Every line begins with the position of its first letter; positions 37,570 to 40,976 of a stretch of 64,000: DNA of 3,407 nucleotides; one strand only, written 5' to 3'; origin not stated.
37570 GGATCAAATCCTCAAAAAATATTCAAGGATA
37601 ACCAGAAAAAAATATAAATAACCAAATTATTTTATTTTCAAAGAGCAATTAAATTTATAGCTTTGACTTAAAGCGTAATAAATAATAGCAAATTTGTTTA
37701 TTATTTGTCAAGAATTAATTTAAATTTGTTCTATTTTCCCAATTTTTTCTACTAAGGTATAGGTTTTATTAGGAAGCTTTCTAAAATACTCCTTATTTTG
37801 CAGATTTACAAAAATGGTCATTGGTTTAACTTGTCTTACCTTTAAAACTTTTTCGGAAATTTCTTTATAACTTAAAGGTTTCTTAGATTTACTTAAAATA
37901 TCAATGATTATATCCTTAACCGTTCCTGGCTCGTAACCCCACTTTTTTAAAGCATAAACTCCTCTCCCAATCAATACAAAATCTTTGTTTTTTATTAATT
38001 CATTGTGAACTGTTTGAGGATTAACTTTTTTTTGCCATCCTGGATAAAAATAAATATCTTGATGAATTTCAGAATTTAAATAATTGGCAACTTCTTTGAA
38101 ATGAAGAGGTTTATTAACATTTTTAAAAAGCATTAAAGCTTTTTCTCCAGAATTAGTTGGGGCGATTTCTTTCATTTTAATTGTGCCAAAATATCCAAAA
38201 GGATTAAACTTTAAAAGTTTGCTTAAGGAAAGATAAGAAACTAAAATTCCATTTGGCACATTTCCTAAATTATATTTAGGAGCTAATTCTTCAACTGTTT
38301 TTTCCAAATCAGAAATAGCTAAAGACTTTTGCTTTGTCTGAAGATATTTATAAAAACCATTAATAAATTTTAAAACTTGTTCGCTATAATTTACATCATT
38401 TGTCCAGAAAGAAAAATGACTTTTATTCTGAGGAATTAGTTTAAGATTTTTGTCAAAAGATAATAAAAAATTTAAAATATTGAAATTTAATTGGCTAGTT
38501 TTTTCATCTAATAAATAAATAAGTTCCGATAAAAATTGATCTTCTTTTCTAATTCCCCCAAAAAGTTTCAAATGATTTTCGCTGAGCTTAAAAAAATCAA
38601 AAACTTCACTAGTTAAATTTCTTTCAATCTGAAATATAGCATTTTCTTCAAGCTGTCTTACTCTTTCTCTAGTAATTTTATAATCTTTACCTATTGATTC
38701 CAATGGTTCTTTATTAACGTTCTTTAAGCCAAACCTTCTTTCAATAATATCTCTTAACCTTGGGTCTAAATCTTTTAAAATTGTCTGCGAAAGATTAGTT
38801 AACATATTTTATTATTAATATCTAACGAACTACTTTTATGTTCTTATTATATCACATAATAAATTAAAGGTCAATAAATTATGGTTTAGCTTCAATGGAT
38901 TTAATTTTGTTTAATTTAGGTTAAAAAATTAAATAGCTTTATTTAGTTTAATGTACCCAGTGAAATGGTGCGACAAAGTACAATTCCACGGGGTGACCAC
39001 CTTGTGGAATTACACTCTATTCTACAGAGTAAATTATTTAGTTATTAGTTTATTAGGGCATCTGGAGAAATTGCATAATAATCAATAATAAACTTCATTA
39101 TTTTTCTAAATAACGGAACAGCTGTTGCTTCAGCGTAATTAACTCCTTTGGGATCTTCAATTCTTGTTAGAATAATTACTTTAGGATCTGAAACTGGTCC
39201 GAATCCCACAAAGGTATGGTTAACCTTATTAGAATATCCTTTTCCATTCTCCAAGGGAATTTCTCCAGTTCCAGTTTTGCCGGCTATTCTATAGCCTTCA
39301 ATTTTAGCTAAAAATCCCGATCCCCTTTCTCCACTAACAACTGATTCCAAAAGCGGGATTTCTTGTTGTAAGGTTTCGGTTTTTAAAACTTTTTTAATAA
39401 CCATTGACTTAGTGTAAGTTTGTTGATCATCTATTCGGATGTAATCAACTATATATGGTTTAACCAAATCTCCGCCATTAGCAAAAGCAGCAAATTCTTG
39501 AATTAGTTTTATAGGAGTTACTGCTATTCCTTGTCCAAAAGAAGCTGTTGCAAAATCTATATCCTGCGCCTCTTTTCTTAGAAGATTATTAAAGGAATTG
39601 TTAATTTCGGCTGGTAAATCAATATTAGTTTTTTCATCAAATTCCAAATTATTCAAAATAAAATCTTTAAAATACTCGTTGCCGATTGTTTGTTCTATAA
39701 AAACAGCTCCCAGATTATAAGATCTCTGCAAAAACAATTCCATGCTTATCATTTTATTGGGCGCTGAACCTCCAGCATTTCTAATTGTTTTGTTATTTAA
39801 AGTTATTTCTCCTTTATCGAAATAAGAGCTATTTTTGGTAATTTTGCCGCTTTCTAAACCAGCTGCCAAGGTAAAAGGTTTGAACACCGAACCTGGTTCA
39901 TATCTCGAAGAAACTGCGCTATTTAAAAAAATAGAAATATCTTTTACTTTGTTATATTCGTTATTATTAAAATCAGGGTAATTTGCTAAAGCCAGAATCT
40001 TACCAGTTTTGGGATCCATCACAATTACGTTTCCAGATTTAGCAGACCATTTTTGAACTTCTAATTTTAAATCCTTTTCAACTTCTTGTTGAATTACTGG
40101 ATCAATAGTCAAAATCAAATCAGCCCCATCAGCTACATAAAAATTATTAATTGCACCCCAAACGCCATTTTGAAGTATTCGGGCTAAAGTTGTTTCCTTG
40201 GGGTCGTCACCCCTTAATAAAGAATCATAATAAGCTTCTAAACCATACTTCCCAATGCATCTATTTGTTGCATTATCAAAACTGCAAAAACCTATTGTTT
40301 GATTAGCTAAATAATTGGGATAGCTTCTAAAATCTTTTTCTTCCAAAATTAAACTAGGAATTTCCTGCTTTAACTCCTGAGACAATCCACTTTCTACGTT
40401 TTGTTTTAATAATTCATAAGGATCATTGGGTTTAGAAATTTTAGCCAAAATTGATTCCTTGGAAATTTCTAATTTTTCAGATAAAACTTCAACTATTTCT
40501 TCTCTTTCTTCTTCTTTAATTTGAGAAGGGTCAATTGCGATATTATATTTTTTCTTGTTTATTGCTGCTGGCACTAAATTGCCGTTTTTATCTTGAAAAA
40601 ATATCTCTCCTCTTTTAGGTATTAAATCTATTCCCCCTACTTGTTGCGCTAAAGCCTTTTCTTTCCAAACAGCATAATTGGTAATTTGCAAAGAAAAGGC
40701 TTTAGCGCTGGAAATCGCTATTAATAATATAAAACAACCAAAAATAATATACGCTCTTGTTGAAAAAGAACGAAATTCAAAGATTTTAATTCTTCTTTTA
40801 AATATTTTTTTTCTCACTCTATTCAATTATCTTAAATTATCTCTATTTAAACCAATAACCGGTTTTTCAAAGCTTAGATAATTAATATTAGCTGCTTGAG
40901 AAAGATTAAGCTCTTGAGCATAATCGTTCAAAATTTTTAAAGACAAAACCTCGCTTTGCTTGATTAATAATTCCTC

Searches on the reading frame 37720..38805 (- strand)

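Call 15: search_protein_families(library=pfam, proteins=[window:37720-38805:-], max_evalue=0.0001)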
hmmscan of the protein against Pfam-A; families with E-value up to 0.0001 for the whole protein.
window:37720-38805:- (361 aa): 2 families
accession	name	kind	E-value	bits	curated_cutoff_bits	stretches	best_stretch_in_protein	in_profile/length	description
PF04545.22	Sigma70_r4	-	3e-11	43.1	24.1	1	10-57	2-45/50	Sigma-70, region 4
PF05066.19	HARE-HTH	-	1.9e-07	31.8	25.9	0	294-326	1-33/71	HB1, ASXL, restriction endonuclease HTH domain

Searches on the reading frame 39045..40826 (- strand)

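Call 15: search_protein_families(library=pfam, proteins=[window:39045-40826:-], max_evalue=0.0001)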
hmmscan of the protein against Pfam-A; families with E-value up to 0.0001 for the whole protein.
window:39045-40826:- (593 aa): 2 families
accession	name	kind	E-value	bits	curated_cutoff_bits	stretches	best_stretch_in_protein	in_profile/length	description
PF00905.27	Transpeptidase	-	5.6e-65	219.9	22.1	1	267-578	3-299/299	Penicillin binding protein transpeptidase domain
PF03717.20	PBP_dimer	-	2.4e-11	44.8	24.4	1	70-211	4-165/180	Penicillin-binding Protein dimerisation domain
